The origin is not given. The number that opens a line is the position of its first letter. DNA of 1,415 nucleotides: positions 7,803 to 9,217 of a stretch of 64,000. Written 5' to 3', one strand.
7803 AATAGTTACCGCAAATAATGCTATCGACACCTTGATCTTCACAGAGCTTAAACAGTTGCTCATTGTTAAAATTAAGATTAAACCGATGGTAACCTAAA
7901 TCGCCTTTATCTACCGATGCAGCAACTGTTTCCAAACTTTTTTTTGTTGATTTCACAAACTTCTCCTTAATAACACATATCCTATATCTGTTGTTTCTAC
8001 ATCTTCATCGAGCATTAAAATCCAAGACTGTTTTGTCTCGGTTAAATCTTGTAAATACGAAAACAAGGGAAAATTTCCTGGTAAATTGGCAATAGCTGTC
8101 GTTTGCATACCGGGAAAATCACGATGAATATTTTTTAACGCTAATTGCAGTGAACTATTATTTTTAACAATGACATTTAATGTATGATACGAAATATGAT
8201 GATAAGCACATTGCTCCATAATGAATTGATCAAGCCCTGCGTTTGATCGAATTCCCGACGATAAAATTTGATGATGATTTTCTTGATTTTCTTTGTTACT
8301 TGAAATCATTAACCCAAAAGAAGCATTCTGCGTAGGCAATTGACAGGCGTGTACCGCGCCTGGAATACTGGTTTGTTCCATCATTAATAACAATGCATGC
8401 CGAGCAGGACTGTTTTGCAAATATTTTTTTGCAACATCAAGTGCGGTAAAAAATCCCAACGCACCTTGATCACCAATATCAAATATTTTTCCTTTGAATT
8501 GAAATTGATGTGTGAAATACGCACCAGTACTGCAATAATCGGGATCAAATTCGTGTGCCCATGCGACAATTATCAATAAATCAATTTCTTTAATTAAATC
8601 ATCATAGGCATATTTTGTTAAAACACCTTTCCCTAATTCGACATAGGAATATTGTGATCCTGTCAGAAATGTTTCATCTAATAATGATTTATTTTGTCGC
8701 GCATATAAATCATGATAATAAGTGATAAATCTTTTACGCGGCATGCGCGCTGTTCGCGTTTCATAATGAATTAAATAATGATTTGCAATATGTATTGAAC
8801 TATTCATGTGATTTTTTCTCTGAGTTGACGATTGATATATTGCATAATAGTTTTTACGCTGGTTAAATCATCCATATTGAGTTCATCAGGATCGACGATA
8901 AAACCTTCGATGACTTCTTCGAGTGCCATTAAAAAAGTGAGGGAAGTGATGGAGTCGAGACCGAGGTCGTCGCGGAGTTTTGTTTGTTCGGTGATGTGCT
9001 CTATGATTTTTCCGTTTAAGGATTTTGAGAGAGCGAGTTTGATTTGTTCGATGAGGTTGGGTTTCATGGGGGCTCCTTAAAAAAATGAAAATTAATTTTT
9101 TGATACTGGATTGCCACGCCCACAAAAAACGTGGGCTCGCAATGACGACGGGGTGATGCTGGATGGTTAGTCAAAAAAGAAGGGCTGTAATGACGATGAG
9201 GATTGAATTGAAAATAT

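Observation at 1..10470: Orphan, translationally coupled biosynthesis-and-export operon: adenylating enzyme, carrier protein, flavin dehydrogenase, PLP decarboxylase and two exporters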

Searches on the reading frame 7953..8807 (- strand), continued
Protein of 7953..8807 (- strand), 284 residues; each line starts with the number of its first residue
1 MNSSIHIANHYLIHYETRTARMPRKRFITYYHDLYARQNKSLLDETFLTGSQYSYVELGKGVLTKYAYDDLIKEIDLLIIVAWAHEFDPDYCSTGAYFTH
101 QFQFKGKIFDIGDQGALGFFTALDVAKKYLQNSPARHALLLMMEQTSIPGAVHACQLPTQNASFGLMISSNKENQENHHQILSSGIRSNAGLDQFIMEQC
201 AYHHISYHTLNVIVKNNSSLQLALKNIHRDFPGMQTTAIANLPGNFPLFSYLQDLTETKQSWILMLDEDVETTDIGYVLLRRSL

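Call 36: search_protein_families(library=ncbifam, proteins=[L008:8524-9462:+, L008:9459-11099:+, L008:11117-12004:+, L002:15642-16571:+, L002:16585-18093:+, L002:18090-18989:+], max_evalue=0.001)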
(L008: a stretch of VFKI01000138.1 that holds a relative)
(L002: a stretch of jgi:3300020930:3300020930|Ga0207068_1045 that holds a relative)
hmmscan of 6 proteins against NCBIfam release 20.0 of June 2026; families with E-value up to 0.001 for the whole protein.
L008:8524-9462:+ (312 aa): 5 families
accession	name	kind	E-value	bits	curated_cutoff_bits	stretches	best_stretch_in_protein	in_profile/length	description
TIGR00747.1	fabH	subfamily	8.5e-12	44.8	292.1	1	67-306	66-321/322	beta-ketoacyl-ACP synthase III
NF006829.0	PRK09352.1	subfamily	1.9e-11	43.5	249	1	55-307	56-321/322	beta-ketoacyl-ACP synthase 3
NF005308.0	PRK06840.1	equivalog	7.7e-10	38.3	315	2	5-189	8-194/339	3-oxoacyl-ACP synthase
NF005541.0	PRK07204.1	equivalog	1.2e-07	31.4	402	0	85-185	86-187/329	beta-ketoacyl-ACP synthase III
NF004623.0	PRK05963.1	equivalog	5.4e-06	25.9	437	1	209-306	231-327/328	beta-ketoacyl-ACP synthase III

L008:9459-11099:+ (546 aa): 97 families (the best 25 are shown)
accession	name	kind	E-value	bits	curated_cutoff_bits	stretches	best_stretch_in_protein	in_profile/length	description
TIGR01733.1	AA-adenyl-dom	subfamily_domain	2.3e-87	293.5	317.4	1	38-456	1-409/409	amino acid adenylation domain-containing protein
NF038078.1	NRPS_MxcG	equivalog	4.1e-60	203.3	2300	1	11-528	456-964/1442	myxochelin non-ribosomal peptide synthetase MxcG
NF004282.0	PRK05691.1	subfamily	4.4e-60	202.2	4090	1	9-520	1129-1622/4334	non-ribosomal peptide synthase/polyketide synthase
TIGR03098.1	ligase_PEP_1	hypoth_equivalog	2.3e-56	191.3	592.35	1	15-520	4-514/517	acyl-CoA ligase (AMP-forming), exosortase A system-associated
TIGR01734.1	D-ala-DACP-lig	equivalog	8e-54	183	559.85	1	22-520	11-498/504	D-alanine--poly(phosphoribitol) ligase subunit DltA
NF003417.0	PRK04813.1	subfamily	3.8e-53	180.8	476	1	170-520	144-499/505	D-alanine--poly(phosphoribitol) ligase subunit DltA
NF041803.1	NRPS_SolG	exception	3.7e-49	167.2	2200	1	21-521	571-1071/1163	solanimycin non-ribosomal peptide synthetase SolG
NF004837.0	PRK06187.1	subfamily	1.7e-48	165.2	476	1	12-520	9-518/531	long-chain-fatty-acid--CoA ligase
NF047350.1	aureusi_NRPS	equivalog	4e-44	150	2500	2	284-520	662-891/2373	aureusimine non-ribosomal peptide synthetase AusA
NF006182.0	PRK08316.1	subfamily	7e-43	146.9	663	1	7-515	7-508/523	fatty acyl-CoA synthetase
NF007605.2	PRK10252.1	equivalog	9.1e-43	146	2400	1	171-531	595-968/1292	enterobactin non-ribosomal peptide synthetase EntF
NF005702.0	PRK07514.1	subfamily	5.4e-35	120.7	558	1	12-518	4-494/506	malonyl-CoA synthase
NF006572.0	PRK09088.1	equivalog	1.5e-33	116.2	696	1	32-520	24-483/491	acyl-CoA synthetase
NF006523.0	PRK08974.1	equivalog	2.4e-32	111.8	884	1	168-519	204-548/561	long-chain-fatty-acid--CoA ligase FadD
NF006181.0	PRK08314.1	subfamily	7.6e-31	107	705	2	173-520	207-550/563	long-chain-fatty-acid--CoA ligase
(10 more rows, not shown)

L008:11117-12004:+ (295 aa): 0 families

L002:15642-16571:+ (309 aa): 5 families
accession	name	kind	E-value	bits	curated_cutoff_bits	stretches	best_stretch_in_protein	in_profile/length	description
NF006829.0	PRK09352.1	subfamily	2.9e-19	69.2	249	1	61-308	62-320/322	beta-ketoacyl-ACP synthase 3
NF005308.0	PRK06840.1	equivalog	1.9e-17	63.3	315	2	3-193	6-196/339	3-oxoacyl-ACP synthase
TIGR00747.1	fabH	subfamily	3.6e-16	59.1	292.1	1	60-308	59-321/322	beta-ketoacyl-ACP synthase III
NF005541.0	PRK07204.1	equivalog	3.9e-10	39.6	402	1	64-306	64-326/329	beta-ketoacyl-ACP synthase III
NF004623.0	PRK05963.1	equivalog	1.2e-09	38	437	1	205-308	225-327/328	beta-ketoacyl-ACP synthase III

L002:16585-18093:+ (502 aa): 97 families (the best 25 are shown)
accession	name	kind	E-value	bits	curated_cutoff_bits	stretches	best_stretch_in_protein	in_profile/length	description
TIGR01733.1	AA-adenyl-dom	subfamily_domain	2.1e-85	287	317.4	1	29-433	1-408/409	amino acid adenylation domain-containing protein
NF003417.0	PRK04813.1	subfamily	3.6e-65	220.4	476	1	6-499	7-500/505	D-alanine--poly(phosphoribitol) ligase subunit DltA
TIGR01734.1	D-ala-DACP-lig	equivalog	3.4e-63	213.9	559.85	1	12-499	10-499/504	D-alanine--poly(phosphoribitol) ligase subunit DltA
NF038078.1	NRPS_MxcG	equivalog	3.1e-55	187.1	2300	1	6-500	460-958/1442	myxochelin non-ribosomal peptide synthetase MxcG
NF004282.0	PRK05691.1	subfamily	2.6e-54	183.1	4090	1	4-499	1133-1623/4334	non-ribosomal peptide synthase/polyketide synthase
NF041803.1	NRPS_SolG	exception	5e-54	183.3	2200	1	8-499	567-1071/1163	solanimycin non-ribosomal peptide synthetase SolG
NF047350.1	aureusi_NRPS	equivalog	2.6e-51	173.8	2500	1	2-498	1434-1908/2373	aureusimine non-ribosomal peptide synthetase AusA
TIGR03098.1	ligase_PEP_1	hypoth_equivalog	2.9e-51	174.5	592.35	1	7-499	5-515/517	acyl-CoA ligase (AMP-forming), exosortase A system-associated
NF007605.2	PRK10252.1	equivalog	5.1e-47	160.1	2400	1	4-498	456-957/1292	enterobactin non-ribosomal peptide synthetase EntF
NF004837.0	PRK06187.1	subfamily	2.8e-38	131.4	476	1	4-495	10-515/531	long-chain-fatty-acid--CoA ligase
NF004114.0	PRK05605.1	equivalog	4.5e-32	111.1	766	1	153-493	220-560/575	long-chain-fatty-acid--CoA ligase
NF006386.0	PRK08633.1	equivalog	7.3e-31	106.8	1221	1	154-497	782-1136/1147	acyl-[ACP]--phospholipid O-acyltransferase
NF006182.0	PRK08316.1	subfamily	1.7e-30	106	663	1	4-493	13-508/523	fatty acyl-CoA synthetase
NF005702.0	PRK07514.1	subfamily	2.6e-28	98.6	558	1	20-494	21-492/506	malonyl-CoA synthase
NF005801.1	PRK07656.1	equivalog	8.2e-28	97.3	657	1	9-493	8-494/500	FadD3 family acyl-CoA ligase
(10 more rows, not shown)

L002:18090-18989:+ (299 aa): 0 families

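Call 51: search_protein_representatives(alignment_id=A1)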
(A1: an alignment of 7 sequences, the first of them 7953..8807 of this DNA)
Query: 7 sequences, 295 profile positions. Proteins with E-value up to 0.001 (for the whole library): 248; up to 1e-10: 131; up to 1e-30: 73. The best 150 are listed.
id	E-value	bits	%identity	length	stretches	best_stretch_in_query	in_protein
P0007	8.8e-139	478.7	-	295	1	1-294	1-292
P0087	4.1e-115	401.0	-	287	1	1-291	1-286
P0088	6.6e-99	347.8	-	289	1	1-292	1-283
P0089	2.0e-83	297.0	-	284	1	4-292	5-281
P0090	5.5e-67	243.0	-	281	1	9-291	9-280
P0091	2.9e-63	230.8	-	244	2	1-192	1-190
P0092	7.6e-63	229.4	-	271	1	7-290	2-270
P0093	2.6e-62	227.6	-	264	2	1-193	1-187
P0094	3.5e-62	227.2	-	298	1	4-283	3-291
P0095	1.3e-60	222.1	-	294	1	5-291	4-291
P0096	9.6e-60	219.2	-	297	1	1-292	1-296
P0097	1.0e-59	219.1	-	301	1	3-291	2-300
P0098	2.4e-59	217.9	-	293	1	1-288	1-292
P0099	2.7e-58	214.5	-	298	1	4-289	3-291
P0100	5.0e-58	213.6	-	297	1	1-291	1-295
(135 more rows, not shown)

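Call 72: search_dna_similar(query=window:7953-8807:-, collection=plasmids, mode=protein, max_evalue=0.001, max_rows=20)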
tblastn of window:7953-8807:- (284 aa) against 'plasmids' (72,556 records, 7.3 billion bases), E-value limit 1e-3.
Records with a match: 1; places in all: 1; records where one place covers at least 80% of the query: 1.
Best place of each record, by identity: <60% 1.
By first word of the organism name: Ralstonia 1.
By predicted mobility (MOB-suite, as given by PLSDB): mobilizable 1.
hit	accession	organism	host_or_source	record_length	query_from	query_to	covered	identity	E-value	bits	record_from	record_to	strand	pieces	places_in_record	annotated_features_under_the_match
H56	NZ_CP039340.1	Ralstonia pseudosolanacearum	-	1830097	24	280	90%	28.0%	6e-17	88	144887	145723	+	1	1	none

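Call 92: search_solved_structures(query=L002:16585-18093:+, max_evalue=1e-30)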
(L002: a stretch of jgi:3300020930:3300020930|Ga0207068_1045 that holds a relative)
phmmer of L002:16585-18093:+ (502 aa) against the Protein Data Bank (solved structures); distinct sequences matched with E-value up to 1e-30: 54.
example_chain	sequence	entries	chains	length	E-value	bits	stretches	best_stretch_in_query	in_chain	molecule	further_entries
6mfy_A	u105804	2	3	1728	1.7e-79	270.9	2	14-498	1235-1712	Linear gramicidin synthase subunit A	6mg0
9be3_A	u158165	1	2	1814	2e-79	270.7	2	14-498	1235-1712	Linear gramicidin synthase subunit A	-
6mfz_A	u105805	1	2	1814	2e-79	270.7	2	14-498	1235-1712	Linear gramicidin synthase subunit A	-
9be4_A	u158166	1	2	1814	2e-79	270.7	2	14-498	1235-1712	Linear gramicidin synthase subunit A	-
9meh_A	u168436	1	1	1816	2e-79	270.7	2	14-498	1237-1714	Linear gramicidin synthase subunit A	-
4oxi_A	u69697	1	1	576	1.1e-75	258.3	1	7-500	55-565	Enterobactin synthetase component F-related protein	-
8k4r_A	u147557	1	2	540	1.2e-63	218.7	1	4-499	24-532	Non-ribosomal peptide synthetase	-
6akd_A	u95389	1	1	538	1.4e-63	218.5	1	5-499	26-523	AMP-dependent synthetase and ligase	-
8xjz_C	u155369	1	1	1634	1.7e-56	195.1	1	153-493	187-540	Peptide synthetase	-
9bfd_A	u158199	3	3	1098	4e-51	177.4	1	2-498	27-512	Tyrocidine synthase 1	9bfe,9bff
1amu_A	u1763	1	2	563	1.3e-50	175.6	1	2-496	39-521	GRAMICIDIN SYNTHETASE 1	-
7r27_A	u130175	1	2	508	2.2e-46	161.7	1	154-498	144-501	D-alanine--D-alanyl carrier protein ligase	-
6p1j_A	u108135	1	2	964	8e-45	156.6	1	5-498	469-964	Txo2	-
7xbs_A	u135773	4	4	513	8.2e-45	156.5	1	152-501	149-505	CmnG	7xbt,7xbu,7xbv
6o6e_B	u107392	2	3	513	2.9e-43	151.4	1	1-500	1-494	L-proline--[L-prolyl-carrier protein] ligase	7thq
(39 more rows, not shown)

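Call 93: search_solved_structures(query=L007:13418-14347:+, max_evalue=0.001)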
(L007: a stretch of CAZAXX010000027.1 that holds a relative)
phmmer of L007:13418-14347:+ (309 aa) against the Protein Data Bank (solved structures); distinct sequences matched with E-value up to 0.001: 8.
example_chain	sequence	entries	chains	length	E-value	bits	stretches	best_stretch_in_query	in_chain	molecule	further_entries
2ebd_A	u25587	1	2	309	7e-14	55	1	99-309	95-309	3-oxoacyl-[acyl-carrier-protein] synthase 3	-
8vd9_A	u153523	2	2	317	1.5e-09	40.9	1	10-305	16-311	Beta-ketoacyl-[acyl-carrier-protein] synthase III 1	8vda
1ub7_A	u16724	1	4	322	1.8e-08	37.2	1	205-307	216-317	3-oxoacyl-[acyl-carrier protein] synthase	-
1zow_A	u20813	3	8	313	3.7e-06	29.7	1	113-302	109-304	3-oxoacyl-[acyl-carrier-protein] synthase III | 3-oxoacyl-[acyl-carrier-protein] synthase 3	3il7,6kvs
4dfe_A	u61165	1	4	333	9.6e-06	28.3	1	123-309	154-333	3-oxoacyl-[acyl-carrier-protein] synthase 3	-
4wzu_A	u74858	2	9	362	0.00011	24.9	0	192-305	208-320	3-oxoacyl-[acyl-carrier-protein] synthase 3 protein 2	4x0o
7vyu_A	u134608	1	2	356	0.0003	23.4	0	63-181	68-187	3-oxoacyl-ACP synthase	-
4x9k_A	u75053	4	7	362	0.00033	23.3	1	192-305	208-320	3-oxoacyl-[acyl-carrier-protein] synthase 3 protein 2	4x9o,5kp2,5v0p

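Call 94: search_solved_structures(query=L002:18090-18989:+, max_evalue=1)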
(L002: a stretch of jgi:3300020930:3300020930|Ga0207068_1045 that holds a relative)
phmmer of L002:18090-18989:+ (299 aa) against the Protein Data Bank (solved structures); distinct sequences matched with E-value up to 1: 2.
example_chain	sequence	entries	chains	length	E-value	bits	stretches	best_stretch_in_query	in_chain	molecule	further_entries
3isr_A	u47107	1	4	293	0.34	13.2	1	79-126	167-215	Transglutaminase-like enzymes, putative cysteine protease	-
7pzy_h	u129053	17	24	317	0.38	13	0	126-154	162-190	Guanine nucleotide-binding protein subunit beta-like protein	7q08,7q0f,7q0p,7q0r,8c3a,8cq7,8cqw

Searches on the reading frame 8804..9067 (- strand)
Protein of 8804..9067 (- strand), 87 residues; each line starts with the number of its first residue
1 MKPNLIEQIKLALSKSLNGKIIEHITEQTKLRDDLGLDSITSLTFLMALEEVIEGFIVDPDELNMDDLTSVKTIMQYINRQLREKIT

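Call 5: search_protein_families(library=pfam, proteins=[window:8804-9067:-], max_evalue=0.01)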
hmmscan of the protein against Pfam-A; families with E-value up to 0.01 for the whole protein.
window:8804-9067:- (87 aa): 1 family
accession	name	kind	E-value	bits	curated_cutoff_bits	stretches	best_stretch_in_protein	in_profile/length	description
PF00550.31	PP-binding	-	2.2e-06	28.2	20.8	1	23-78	16-67/67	Phosphopantetheine attachment site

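Call 6: search_protein_families(library=ncbifam, proteins=[window:8804-9067:-], max_evalue=0.01)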
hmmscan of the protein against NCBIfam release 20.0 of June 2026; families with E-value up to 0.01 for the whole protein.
window:8804-9067:- (87 aa): 13 families
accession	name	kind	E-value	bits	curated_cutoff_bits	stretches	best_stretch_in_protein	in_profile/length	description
NF009104.0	PRK12449.1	equivalog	1.4e-10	41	70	1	6-82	7-79/80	acyl carrier protein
NF002148.0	PRK00982.1-2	subfamily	9.3e-08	31.8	71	1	5-81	5-77/79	acyl carrier protein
NF005798.0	PRK07639.1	equivalog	1.8e-07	31.4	100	1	4-81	5-81/91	petrobactin biosynthesis protein AsbD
TIGR00517.1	acyl_carrier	equivalog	8.4e-07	28.8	70.45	1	4-81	3-76/77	acyl carrier protein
NF002149.0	PRK00982.1-3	equivalog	1.2e-06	28.4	106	1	8-81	7-76/78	acyl carrier protein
NF058660.1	cispen_ACP_AmcB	equivalog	6.7e-06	26.2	80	1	7-81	4-78/80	cispentacin biosynthesis acyl carrier protein AmcB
NF002150.0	PRK00982.1-4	subfamily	9e-06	25.8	66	1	9-81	10-78/80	acyl carrier protein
NF002151.0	PRK00982.1-5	equivalog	1.5e-05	25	92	1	23-81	21-76/78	acyl carrier protein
NF006031.0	PRK08172.1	equivalog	0.0001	22.9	76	1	13-83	13-79/82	acyl carrier protein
NF052616.1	ACP_for_OlsHI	equivalog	0.00048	20.4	130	1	13-81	13-80/83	ornithine lipid biosynthesis acyl carrier protein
NF004533.0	PRK05883.1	equivalog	0.00075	19.3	72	1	22-66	40-84/100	acyl carrier protein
NF003757.0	PRK05350.1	equivalog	0.0023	18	65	1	5-83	7-81/83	acyl carrier protein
NF002147.0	PRK00982.1-1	equivalog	0.0026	17.5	84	1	22-81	24-80/83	acyl carrier protein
